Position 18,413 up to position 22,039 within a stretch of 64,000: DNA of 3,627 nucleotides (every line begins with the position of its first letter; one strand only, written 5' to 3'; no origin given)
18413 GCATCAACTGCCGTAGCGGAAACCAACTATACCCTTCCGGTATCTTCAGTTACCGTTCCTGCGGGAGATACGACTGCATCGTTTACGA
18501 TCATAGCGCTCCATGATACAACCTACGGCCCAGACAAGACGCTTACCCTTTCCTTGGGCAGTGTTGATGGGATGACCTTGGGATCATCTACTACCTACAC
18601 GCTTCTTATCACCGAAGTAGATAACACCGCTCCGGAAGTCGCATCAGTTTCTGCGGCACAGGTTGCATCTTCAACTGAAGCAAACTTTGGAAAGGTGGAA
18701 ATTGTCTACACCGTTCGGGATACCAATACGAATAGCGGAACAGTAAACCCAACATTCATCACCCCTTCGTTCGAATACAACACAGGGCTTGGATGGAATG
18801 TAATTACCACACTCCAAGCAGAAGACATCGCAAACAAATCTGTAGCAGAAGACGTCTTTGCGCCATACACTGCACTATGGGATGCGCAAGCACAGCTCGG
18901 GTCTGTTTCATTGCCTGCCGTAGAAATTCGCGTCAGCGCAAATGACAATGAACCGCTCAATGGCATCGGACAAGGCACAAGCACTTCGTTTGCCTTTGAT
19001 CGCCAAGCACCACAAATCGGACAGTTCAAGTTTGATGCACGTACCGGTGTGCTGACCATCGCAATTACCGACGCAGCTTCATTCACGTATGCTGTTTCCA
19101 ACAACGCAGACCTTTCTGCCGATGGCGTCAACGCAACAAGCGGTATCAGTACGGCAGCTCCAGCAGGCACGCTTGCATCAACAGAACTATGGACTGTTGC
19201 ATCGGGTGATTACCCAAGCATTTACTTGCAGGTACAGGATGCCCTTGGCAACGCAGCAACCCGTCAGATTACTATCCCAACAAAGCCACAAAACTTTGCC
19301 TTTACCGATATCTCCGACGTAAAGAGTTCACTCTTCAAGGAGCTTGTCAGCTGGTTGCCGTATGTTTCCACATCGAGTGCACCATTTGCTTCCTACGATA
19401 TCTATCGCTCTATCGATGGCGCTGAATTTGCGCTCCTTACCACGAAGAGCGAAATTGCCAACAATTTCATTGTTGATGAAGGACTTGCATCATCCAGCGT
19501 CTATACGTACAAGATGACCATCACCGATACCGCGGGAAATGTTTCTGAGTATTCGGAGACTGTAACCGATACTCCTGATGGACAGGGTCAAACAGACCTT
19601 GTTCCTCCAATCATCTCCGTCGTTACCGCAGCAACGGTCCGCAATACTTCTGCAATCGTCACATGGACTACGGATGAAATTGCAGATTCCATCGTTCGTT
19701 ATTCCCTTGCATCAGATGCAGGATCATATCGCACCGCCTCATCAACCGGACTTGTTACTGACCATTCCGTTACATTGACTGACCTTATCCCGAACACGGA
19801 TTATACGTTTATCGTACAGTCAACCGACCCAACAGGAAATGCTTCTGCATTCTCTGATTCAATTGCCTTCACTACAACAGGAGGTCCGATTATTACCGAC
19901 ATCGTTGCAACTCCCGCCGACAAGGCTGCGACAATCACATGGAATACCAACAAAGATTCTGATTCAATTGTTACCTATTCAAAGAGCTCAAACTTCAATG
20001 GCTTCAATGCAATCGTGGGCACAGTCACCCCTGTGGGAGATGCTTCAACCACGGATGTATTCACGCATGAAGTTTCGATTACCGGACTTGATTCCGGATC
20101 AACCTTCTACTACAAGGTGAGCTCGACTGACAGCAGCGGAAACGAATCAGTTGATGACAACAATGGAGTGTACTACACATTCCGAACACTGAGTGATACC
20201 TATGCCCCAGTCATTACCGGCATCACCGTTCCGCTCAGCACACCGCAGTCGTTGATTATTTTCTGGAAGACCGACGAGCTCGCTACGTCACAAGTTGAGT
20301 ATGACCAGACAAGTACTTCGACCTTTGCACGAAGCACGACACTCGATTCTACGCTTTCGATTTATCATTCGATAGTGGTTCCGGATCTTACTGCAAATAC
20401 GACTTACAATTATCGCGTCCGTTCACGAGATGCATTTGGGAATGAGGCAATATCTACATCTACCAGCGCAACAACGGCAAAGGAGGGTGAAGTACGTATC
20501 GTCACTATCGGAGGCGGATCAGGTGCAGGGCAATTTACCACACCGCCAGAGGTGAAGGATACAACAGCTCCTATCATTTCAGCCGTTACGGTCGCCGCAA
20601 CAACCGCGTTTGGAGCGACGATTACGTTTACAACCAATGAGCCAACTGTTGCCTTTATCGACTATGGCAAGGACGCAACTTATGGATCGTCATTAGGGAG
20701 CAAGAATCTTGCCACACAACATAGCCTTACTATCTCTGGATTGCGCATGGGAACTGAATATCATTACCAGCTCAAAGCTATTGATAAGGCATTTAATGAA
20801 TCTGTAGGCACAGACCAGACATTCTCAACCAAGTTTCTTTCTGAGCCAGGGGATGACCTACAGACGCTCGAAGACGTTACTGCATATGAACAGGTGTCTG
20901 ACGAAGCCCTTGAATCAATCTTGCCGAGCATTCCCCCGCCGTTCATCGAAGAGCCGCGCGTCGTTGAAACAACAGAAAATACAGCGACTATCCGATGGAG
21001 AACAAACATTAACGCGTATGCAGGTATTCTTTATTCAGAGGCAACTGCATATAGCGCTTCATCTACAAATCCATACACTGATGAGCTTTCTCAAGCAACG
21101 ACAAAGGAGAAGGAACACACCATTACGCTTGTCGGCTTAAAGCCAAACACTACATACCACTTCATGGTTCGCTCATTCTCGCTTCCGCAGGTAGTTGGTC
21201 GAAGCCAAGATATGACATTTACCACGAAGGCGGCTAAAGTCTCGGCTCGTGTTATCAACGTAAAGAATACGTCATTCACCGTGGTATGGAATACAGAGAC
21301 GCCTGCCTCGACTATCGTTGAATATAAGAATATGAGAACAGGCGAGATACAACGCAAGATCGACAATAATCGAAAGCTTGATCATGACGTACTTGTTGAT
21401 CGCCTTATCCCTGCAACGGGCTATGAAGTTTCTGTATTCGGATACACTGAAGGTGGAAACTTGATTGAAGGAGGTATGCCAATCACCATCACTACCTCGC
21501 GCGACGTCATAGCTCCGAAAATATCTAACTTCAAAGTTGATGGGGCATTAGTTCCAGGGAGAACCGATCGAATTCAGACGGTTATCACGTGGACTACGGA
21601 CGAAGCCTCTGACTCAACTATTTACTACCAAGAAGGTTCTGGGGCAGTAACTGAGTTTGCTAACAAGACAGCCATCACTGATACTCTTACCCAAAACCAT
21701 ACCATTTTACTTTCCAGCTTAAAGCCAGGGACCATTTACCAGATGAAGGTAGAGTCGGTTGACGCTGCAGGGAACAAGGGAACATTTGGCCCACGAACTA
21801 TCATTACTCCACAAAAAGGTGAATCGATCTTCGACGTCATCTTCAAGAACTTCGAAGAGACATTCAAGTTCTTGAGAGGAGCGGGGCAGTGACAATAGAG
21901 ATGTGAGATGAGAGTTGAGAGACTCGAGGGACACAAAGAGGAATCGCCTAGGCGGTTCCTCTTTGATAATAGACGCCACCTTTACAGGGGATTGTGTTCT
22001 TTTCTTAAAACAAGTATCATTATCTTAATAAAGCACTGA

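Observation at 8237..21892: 13.6-kb single ORF for an about 4550-aa NHL / LamG / Calx-beta / FN3 surface protein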

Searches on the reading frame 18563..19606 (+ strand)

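Call 23: search_protein_families(library=pfam, proteins=[window:18563-19606:+], max_evalue=1)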
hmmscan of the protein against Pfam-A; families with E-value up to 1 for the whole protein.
window:18563-19606:+ (348 aa): 3 families
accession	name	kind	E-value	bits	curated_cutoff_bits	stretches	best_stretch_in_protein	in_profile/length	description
PF12245.14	Big_3_2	-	0.0091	16.6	23.3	1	311-331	94-115/122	Bacterial Ig-like domain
PF25059.1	FN3_DSCAM-DSCAML_C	-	0.046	14.5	39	1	274-341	19-85/89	DSCAM/DSCAML C-terminal Fn3-like domain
PF19077.6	Big_13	-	0.089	13.7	27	1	299-332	63-95/102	Bacterial Ig-like domain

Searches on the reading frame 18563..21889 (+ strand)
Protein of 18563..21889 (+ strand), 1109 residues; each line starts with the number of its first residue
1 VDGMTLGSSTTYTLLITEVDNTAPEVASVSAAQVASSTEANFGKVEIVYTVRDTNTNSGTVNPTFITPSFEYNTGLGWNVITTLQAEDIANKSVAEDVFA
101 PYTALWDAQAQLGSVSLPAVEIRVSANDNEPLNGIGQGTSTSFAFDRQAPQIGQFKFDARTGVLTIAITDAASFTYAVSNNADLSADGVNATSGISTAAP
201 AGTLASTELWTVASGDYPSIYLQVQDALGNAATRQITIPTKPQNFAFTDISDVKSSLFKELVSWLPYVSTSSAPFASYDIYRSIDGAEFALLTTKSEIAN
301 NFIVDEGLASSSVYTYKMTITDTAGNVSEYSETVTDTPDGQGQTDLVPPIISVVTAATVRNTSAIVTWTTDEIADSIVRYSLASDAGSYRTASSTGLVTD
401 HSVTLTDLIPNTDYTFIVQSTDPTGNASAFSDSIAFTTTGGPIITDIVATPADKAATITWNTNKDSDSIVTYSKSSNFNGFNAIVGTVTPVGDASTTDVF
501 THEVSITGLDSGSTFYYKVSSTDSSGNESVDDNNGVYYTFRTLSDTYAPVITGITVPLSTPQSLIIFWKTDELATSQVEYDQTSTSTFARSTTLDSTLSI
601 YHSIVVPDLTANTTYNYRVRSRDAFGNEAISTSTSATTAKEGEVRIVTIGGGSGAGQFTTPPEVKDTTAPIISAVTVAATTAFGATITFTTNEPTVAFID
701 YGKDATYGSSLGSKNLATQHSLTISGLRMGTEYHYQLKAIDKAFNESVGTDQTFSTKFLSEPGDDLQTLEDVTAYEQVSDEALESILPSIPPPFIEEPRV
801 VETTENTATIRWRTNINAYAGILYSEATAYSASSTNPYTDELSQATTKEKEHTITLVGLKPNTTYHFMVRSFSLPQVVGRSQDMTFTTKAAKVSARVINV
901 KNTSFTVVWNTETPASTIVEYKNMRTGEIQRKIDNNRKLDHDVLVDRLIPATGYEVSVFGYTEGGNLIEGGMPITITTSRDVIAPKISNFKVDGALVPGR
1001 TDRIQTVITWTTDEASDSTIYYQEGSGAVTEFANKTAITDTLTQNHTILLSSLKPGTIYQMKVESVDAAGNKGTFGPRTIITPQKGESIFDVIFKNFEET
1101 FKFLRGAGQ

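Call 25: find_related_loci(query=A1, collection=genome_contigs, flank=10000)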
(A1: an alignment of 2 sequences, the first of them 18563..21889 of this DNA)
Query A1 (1109 aa) in genome_contigs; peptide patterns used: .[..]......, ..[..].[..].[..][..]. (x = any residue, [..] = any of these).
159 stretches matched a pattern; 90 encode a relative of the query (tblastn E <= 1e-3); the best 80 are kept; 79 distinct loci.
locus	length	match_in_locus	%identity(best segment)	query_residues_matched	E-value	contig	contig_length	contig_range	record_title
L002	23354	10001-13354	38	16-1109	0e+0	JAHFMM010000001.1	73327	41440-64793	MAG: bacterium isolate nzgw457 NODE_183_length_73328_cov_6.556067, whole genome shotgun sequence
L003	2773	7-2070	46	289-1109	0e+0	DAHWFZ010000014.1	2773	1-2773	MAG TPA_asm: Candidatus Wolfebacteria bacterium isolate clean1250 k141_2098603, whole genome shotgun sequence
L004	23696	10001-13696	36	191-1105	3e-146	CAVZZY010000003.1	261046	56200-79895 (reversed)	MAG: uncultured Acidobacteriaceae bacterium isolate MFD05580.bin.1.81 genome assembly, contig: contig_21039, whole genom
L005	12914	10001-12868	31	35-1074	4e-103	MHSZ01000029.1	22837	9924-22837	MAG: Candidatus Terrybacteria bacterium RIFCSPLOWO2_01_FULL_58_14 rifcsplowo2_01_scaffold_5978, whole genome shotgun seq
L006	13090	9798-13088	30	16-1072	6e-101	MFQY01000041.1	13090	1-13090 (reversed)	MAG: Candidatus Magasanikbacteria bacterium RIFOXYC2_FULL_40_16 rifoxyc2_full_scaffold_3901, whole genome shotgun sequen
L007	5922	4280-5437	43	274-1109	2e-92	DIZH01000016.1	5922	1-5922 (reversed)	MAG TPA_asm: Patescibacteria group bacterium UBA6033 UBA6033_contig_2120, whole genome shotgun sequence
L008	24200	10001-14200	29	43-1106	4e-84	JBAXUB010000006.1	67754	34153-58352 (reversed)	MAG: Candidatus Taylorbacteria bacterium isolate ELA650 MAG650_6, whole genome shotgun sequence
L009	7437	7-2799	29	204-1109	3e-77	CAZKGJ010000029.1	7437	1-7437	MAG TPA_asm: uncultured Candidatus Saccharibacteria bacterium isolate SRP093762_co1_98 genome assembly, contig: NODE_550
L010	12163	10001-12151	31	15-1072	2e-77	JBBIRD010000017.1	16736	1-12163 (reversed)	MAG: Candidatus Moraniibacteriota bacterium isolate SLS170214_bin_341 NODE_805_length_16736_cov_5.752773, whole genome s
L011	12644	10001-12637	30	14-1085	1e-75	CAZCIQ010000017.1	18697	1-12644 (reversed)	MAG TPA_asm: uncultured Candidatus Saccharibacteria bacterium isolate binchicken_co125_174 genome assembly, contig: NODE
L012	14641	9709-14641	31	14-1106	2e-75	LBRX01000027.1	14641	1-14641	MAG: Candidatus Moranbacteria bacterium GW2011_GWE2_36_40 US16_C0027, whole genome shotgun sequence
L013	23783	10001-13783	30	121-1104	1e-75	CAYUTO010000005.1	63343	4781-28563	MAG TPA_asm: uncultured Gammaproteobacteria bacterium isolate SRP285395_co2_42 genome assembly, contig: NODE_629_length_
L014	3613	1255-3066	29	342-1104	4e-55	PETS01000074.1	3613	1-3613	MAG: Candidatus Falkowbacteria bacterium CG02_land_8_20_14_3_00_36_14 CG02_land_8_20_14_3.00_150_scaffold_33074_c, whole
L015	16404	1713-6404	27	122-1106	3e-54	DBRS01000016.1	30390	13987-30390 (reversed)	MAG TPA_asm: Candidatus Moranbacteria bacterium UBA1362 UBA1362_contig_3070, whole genome shotgun sequence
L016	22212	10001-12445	35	345-1071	4e-48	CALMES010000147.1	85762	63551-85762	MAG TPA_asm: uncultured Candidatus Peregrinibacteria bacterium isolate SRR5676444_bin.3_CONCOCT_v1.1_MAG genome assembly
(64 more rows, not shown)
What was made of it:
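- Genome hits are mostly Patescibacteria MAGs (call 25).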

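Call 35: search_protein_families(library=pfam, proteins=[L002:8150-13354:+, L010:7901-12163:+], max_evalue=0.001)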
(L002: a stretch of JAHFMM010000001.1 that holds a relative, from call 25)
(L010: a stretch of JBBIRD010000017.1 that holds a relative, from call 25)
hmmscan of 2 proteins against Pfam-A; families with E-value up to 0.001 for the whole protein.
L002:8150-13354:+ (1735 aa): 5 families
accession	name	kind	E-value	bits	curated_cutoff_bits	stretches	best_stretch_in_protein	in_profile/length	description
PF16656.11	Pur_ac_phosph_N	-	1.1e-25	90.5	30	5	953-1043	3-89/93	Purple acid Phosphatase, N-terminal domain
PF00041.27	fn3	-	2.6e-09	37.6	25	0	1521-1598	9-82/84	Fibronectin type III domain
PF21722.4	Gly_rich_2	-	1e-08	35.9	24.3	1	175-410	3-225/226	Glycine-rich domain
PF13750.12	Big_3_3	-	5.5e-06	26.6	27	1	1567-1702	8-140/157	Bacterial Ig-like domain (group 3)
PF25059.1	FN3_DSCAM-DSCAML_C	-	0.00097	19.9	39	0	1541-1592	24-73/89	DSCAM/DSCAML C-terminal Fn3-like domain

L010:7901-12163:+ (1421 aa): 3 families
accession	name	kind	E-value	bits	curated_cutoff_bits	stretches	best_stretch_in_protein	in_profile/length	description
PF16656.11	Pur_ac_phosph_N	-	2.9e-19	69.8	30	3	1048-1118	9-82/93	Purple acid Phosphatase, N-terminal domain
PF21722.4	Gly_rich_2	-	3.5e-17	63.6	24.3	1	255-484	2-225/226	Glycine-rich domain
PF10179.15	NDNF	-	6.1e-05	23.5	27.3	0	1278-1329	77-123/127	Neuron-derived neurotrophic factor, first Fn(III) domain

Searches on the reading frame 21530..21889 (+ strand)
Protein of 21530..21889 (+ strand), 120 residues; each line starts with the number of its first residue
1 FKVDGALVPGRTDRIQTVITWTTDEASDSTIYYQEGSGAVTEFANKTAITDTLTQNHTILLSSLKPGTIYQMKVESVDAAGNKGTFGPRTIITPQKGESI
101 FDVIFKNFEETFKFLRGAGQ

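Call 87: search_protein_families(library=ncbifam, proteins=[window:21530-21889:+], max_evalue=1)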
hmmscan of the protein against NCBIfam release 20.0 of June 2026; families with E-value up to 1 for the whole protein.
window:21530-21889:+ (120 aa): 2 families
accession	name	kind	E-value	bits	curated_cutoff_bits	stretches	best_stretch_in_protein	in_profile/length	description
NF045522.1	MXAN_2561_fam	equivalog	0.00024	20.7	150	1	29-102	207-266/304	MXAN_2561 family MXYO-CTERM-anchored protein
TIGR01216.1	ATP_synt_epsi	equivalog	0.18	11.8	67.25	0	67-87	11-31/130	ATP synthase F1 subunit epsilon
